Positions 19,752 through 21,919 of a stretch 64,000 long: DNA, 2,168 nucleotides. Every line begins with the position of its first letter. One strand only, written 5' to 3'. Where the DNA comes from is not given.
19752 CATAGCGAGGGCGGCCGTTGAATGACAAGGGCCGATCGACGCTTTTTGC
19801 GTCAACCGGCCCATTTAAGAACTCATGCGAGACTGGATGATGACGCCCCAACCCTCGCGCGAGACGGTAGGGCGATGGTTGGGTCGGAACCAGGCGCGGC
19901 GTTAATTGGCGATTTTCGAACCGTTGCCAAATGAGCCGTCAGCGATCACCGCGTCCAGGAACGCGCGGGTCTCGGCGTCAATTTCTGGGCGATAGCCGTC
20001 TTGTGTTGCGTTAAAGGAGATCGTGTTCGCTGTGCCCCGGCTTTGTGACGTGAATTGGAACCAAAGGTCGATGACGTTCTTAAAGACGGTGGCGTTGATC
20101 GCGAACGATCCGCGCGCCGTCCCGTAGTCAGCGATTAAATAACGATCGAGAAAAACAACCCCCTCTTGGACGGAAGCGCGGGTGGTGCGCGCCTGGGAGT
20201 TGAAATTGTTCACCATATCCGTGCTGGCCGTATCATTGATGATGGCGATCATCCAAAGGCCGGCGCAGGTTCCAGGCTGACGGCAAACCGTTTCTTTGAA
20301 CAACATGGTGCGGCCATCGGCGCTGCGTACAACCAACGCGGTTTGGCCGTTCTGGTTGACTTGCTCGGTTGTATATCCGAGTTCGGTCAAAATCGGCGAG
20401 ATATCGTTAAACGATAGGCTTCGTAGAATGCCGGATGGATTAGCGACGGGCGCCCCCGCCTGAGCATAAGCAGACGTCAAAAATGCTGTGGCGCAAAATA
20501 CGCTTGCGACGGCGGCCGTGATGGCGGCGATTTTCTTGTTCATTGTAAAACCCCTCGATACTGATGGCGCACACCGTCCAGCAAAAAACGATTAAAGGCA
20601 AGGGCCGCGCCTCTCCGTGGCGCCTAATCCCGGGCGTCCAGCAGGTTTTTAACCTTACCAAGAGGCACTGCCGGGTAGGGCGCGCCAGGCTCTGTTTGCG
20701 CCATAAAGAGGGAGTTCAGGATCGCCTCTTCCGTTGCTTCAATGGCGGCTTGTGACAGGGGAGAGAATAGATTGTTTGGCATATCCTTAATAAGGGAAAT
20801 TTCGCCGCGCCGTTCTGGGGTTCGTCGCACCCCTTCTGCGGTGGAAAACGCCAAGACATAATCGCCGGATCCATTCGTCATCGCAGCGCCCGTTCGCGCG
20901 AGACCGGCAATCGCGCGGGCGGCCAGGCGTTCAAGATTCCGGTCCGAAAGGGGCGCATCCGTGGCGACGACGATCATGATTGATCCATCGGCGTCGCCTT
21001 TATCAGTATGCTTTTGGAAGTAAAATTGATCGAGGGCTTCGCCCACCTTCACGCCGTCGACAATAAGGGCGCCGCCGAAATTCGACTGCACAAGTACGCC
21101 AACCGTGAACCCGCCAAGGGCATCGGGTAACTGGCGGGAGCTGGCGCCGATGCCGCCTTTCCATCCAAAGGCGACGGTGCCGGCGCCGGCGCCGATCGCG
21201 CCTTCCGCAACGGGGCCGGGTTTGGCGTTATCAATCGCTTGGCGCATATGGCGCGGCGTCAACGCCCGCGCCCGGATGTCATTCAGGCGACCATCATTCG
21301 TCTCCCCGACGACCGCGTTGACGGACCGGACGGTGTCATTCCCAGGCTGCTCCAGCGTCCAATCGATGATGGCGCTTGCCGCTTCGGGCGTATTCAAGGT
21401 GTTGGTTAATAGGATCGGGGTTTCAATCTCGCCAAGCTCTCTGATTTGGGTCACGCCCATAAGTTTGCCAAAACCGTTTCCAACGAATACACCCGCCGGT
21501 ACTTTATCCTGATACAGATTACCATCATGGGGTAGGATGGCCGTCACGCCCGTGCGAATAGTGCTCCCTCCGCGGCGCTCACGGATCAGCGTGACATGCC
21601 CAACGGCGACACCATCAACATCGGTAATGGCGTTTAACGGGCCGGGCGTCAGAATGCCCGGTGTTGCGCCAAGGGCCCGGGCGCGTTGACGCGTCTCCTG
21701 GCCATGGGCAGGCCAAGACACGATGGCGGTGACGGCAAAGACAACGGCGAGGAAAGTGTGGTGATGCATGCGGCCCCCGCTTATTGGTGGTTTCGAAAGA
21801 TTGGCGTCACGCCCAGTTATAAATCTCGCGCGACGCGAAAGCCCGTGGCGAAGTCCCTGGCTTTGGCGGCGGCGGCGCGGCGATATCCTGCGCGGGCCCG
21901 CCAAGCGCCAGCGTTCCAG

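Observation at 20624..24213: TIR-like domain / TM / FGE-sulfatase-domain protein co-transcribed with a secreted S58 (DmpA) peptidase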

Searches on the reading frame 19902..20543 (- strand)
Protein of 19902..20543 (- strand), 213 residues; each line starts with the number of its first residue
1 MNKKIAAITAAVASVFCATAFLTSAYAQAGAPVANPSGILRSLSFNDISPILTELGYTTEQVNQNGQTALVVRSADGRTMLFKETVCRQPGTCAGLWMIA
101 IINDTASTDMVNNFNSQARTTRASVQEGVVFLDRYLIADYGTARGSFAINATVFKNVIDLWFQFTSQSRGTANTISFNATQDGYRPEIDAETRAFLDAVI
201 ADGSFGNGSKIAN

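Call 5: search_protein_families(library=pfam, proteins=[window:19902-20543:-], max_evalue=0.01)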
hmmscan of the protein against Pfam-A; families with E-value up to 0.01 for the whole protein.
window:19902-20543:- (213 aa): 0 families

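Call 6: search_protein_families(library=ncbifam, proteins=[window:19902-20543:-], max_evalue=0.01)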
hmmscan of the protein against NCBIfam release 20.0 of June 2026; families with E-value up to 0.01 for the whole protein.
window:19902-20543:- (213 aa): 0 families

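Call 7: search_protein_families(library=padloc, proteins=[window:19902-20543:-], max_evalue=0.1)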
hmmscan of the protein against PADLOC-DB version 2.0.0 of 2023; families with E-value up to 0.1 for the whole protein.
window:19902-20543:- (213 aa): 1 family
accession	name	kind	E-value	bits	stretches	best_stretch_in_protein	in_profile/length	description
PDLC00315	PtuB1|PtuB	-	0.05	11.4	1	134-181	170-216/227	Unknown function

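Call 79: search_protein_families(library=ncbifam, proteins=[window:19902-20543:-], max_evalue=0.01)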
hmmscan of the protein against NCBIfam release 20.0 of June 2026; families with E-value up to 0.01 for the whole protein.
window:19902-20543:- (213 aa): 0 families

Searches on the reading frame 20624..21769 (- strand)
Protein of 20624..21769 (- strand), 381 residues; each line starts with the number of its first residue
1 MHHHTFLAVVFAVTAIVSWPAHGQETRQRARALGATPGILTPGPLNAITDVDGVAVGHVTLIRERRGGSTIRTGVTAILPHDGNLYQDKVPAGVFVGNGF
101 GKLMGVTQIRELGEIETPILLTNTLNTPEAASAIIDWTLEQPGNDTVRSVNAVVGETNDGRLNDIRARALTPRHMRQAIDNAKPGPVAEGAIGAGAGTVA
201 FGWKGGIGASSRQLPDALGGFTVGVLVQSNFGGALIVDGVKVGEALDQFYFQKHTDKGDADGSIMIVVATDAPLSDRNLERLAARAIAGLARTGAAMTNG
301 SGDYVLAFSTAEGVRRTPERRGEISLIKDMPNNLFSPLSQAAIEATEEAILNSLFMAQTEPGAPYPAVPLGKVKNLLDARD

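Call 5: search_protein_families(library=pfam, proteins=[window:20624-21769:-], max_evalue=0.01)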
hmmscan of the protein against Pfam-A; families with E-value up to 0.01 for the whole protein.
window:20624-21769:- (381 aa): 1 family
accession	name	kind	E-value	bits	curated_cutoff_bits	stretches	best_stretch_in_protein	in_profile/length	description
PF03576.19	Peptidase_S58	-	9.3e-112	373.9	23.9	1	46-362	1-301/307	Peptidase family S58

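Call 6: search_protein_families(library=ncbifam, proteins=[window:20624-21769:-], max_evalue=0.01)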
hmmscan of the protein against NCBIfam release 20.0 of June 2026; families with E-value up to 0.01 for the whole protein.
window:20624-21769:- (381 aa): 0 families

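Call 7: search_protein_families(library=padloc, proteins=[window:20624-21769:-], max_evalue=0.1)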
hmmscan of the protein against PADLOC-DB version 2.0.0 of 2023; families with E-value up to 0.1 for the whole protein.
window:20624-21769:- (381 aa): 0 families

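Call 68: search_solved_structures(query=window:20624-21769:-, max_evalue=1e-10, show_alignments=2)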
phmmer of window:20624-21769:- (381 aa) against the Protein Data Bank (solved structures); distinct sequences matched with E-value up to 1e-10: 5.
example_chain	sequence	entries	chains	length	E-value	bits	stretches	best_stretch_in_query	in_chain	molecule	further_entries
2drh_A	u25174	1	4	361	1.1e-81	278.1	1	29-363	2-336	361aa long hypothetical D-aminopeptidase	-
5tzb_A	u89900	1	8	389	4.3e-59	203.8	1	26-357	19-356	D-aminopeptidase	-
1b65_A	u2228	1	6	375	3.9e-55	190.8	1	27-367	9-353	PROTEIN (AMINOPEPTIDASE)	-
3n2w_A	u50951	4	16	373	8.3e-54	186.4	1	29-365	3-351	Beta-peptidyl aminopeptidase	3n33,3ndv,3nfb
3n5i_A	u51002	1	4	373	2.1e-53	185.1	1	29-365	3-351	Beta-peptidyl aminopeptidase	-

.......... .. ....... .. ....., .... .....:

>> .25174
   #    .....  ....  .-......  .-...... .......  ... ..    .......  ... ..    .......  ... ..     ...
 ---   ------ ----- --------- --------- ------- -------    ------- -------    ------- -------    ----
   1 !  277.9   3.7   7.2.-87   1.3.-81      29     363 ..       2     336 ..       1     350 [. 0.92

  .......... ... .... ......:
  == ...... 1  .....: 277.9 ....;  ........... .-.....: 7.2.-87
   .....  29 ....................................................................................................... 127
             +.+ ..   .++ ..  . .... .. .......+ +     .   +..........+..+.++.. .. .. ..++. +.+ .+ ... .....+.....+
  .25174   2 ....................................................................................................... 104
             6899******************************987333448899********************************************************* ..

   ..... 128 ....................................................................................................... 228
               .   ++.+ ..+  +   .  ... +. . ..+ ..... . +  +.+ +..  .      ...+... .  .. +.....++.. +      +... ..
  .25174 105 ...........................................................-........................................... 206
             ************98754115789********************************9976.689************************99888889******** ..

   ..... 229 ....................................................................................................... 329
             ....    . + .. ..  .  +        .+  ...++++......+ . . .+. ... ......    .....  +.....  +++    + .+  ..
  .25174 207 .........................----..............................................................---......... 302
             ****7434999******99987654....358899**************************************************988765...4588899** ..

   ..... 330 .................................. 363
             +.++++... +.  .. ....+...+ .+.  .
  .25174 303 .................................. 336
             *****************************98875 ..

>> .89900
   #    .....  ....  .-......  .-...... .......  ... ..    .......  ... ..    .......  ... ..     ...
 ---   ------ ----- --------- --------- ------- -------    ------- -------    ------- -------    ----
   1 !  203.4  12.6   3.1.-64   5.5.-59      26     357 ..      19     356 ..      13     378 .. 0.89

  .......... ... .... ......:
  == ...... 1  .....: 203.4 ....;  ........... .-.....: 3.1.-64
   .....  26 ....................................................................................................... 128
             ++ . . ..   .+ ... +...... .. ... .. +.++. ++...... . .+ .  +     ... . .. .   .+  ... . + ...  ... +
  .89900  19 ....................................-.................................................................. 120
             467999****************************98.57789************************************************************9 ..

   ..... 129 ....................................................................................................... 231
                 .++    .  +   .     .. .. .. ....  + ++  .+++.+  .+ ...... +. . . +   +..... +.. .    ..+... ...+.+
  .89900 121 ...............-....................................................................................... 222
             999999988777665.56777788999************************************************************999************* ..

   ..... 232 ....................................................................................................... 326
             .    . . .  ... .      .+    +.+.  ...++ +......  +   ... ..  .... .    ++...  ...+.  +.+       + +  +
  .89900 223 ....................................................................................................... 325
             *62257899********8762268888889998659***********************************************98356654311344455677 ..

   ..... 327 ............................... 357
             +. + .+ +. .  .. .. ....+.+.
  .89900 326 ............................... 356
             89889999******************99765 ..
